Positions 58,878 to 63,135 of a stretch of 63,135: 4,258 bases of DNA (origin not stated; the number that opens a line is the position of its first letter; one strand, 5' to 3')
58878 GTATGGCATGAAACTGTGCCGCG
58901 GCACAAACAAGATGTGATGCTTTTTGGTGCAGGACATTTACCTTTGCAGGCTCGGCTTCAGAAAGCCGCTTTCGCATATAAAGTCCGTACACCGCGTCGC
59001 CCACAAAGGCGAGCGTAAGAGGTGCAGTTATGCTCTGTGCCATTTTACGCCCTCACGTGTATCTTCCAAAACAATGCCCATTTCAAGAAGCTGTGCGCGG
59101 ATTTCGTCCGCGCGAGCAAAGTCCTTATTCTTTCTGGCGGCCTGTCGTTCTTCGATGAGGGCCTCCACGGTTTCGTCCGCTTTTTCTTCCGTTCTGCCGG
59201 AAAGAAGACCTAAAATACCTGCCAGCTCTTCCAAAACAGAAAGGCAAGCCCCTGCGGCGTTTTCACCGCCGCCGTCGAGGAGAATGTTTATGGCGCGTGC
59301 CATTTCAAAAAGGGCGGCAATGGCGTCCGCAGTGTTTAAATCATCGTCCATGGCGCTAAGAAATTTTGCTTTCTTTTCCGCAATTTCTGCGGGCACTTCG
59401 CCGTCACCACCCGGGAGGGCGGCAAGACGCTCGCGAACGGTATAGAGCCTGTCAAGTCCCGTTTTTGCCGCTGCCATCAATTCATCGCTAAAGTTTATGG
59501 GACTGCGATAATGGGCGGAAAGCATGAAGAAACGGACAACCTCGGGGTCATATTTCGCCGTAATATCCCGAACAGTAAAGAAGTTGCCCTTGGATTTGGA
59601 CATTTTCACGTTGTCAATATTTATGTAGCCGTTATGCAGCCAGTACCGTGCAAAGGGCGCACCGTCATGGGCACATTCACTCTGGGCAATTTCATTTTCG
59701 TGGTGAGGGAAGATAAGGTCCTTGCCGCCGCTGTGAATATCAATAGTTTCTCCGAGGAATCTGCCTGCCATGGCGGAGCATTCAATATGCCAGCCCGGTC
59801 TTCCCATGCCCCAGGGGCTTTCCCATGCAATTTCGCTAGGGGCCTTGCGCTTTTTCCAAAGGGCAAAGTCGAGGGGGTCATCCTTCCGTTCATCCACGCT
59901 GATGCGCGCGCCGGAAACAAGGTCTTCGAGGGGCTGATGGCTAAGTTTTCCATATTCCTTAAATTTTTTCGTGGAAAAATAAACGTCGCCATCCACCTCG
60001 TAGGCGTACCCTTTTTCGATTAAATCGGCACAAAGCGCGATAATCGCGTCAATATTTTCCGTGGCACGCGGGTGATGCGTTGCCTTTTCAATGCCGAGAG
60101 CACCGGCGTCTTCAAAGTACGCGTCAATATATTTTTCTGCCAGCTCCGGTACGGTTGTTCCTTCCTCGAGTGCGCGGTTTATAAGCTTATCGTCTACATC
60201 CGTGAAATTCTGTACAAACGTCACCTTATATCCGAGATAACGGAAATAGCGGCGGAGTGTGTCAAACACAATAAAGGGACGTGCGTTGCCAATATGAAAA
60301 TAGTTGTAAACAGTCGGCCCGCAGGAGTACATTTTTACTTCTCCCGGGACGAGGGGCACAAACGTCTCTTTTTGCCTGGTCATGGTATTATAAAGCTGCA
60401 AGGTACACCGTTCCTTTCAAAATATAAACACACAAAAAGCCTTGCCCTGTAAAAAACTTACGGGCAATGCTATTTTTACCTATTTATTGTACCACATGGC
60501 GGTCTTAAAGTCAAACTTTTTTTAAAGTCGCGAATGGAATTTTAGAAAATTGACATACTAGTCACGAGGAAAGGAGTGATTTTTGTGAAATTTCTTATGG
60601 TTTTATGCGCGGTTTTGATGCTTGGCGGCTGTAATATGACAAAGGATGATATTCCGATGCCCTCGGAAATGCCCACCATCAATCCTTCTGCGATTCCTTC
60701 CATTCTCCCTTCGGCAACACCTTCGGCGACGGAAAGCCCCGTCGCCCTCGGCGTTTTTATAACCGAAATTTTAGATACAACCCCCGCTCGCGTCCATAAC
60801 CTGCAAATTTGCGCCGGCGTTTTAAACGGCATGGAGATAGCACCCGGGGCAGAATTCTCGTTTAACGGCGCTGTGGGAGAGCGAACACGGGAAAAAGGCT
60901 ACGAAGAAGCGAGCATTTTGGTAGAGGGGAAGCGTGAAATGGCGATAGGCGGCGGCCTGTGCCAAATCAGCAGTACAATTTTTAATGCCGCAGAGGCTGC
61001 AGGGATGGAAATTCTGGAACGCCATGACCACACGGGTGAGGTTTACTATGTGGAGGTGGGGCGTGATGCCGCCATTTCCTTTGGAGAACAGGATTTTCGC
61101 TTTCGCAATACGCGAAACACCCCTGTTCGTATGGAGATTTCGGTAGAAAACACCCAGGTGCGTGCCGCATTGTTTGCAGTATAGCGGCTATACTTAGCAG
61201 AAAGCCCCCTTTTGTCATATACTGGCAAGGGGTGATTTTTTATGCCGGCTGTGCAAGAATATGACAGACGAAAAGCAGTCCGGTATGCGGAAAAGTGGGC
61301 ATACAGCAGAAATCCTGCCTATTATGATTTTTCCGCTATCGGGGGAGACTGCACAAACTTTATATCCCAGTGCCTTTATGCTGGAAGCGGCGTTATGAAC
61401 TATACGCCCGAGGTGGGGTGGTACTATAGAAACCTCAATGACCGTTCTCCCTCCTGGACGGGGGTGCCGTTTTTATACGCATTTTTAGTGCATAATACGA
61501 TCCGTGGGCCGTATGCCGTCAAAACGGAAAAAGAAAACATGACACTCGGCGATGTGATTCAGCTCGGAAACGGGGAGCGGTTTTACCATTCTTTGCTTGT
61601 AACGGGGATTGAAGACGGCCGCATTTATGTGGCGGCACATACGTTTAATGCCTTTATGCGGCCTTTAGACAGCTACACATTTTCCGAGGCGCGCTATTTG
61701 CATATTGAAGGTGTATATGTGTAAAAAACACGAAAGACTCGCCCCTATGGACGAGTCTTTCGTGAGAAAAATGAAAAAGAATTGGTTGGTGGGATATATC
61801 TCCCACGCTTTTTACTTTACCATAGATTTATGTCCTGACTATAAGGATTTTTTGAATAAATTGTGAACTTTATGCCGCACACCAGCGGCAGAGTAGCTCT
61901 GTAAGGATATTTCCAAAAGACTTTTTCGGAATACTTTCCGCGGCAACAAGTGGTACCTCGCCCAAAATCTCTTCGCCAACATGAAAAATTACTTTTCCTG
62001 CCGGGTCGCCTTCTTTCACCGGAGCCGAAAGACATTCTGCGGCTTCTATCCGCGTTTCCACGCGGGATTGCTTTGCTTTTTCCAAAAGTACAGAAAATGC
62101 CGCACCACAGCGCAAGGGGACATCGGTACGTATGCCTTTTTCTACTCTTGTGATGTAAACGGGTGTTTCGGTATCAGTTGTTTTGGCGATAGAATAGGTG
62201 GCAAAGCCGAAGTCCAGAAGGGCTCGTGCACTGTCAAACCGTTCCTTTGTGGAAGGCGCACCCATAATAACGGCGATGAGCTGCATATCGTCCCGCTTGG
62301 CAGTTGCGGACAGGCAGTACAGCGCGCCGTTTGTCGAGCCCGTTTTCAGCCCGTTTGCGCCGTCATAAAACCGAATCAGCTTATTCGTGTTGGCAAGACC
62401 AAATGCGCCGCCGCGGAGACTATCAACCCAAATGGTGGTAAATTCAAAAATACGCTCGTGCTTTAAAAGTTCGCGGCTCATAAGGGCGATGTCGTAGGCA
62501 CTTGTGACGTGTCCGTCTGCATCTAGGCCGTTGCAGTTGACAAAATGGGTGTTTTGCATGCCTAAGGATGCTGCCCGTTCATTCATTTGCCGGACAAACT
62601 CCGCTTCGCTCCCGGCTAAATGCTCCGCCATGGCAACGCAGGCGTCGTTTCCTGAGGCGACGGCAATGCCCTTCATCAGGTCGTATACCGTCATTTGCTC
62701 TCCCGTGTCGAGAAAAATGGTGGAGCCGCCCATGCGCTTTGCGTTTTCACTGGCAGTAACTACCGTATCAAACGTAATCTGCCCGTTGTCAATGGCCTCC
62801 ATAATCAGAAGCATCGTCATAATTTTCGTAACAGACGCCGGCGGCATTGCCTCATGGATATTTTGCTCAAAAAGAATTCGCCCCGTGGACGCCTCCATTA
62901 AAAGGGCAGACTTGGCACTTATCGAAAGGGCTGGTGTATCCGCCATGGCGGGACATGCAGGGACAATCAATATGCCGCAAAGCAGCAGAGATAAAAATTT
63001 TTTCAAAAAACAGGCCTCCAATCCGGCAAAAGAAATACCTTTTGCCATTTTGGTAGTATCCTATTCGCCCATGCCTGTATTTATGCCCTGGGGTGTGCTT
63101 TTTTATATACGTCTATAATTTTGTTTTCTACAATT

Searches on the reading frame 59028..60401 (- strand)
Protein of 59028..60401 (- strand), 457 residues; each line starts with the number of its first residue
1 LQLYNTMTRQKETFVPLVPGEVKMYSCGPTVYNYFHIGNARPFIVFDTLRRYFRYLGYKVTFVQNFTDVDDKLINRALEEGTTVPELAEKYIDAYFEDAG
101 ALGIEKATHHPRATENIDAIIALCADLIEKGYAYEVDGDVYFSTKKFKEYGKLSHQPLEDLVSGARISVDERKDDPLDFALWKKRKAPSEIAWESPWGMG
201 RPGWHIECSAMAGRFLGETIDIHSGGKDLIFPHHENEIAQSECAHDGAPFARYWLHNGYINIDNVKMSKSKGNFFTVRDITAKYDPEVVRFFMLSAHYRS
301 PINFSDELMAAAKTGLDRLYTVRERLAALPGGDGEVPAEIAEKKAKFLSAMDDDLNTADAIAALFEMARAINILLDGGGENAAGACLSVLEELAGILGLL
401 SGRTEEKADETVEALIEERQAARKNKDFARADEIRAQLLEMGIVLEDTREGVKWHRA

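Call 57: search_protein_families(library=pfam, proteins=[window:59028-60401:-])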
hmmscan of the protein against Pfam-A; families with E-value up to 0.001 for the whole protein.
window:59028-60401:- (457 aa): 6 families
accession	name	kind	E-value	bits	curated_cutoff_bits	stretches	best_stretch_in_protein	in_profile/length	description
PF01406.26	tRNA-synt_1e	-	3.1e-133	444.2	27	1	14-313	2-300/301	tRNA synthetases class I (C) catalytic domain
PF09190.17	DALR_2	-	4.8e-17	62.7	22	1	346-400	1-56/57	DALR domain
PF09334.17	tRNA-synt_1g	-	1.2e-14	54.3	20.1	2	243-305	305-367/391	tRNA synthetases class I (M)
PF23493.1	CysS_C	-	1.2e-09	38.5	23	1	409-454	5-50/51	Cysteinyl-tRNA ligase anticodon binding domain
PF01921.24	tRNA-synt_1f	-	1.2e-08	34.7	27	1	259-305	274-321/360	tRNA synthetases class I (K)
PF00133.28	tRNA-synt_1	-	1.8e-07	30.7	22.7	1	221-304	330-413/414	tRNA synthetases class I (I, L, M and V)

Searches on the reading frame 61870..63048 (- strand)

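Call 57: search_protein_families(library=pfam, proteins=[window:61870-63048:-])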
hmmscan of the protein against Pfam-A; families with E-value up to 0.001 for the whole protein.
window:61870-63048:- (392 aa): 3 families
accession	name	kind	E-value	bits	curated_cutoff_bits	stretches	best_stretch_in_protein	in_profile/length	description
PF00768.25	Peptidase_S11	-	9.3e-77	258.1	27.6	1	40-265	8-238/239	D-alanyl-D-alanine carboxypeptidase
PF13354.11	Beta-lactamase2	-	1.9e-12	47.4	22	1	52-197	6-149/214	Beta-lactamase enzyme family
PF07943.18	PBP5_C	-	1.6e-11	44.7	21.2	1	294-375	10-91/91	Penicillin-binding protein 5, C-terminal domain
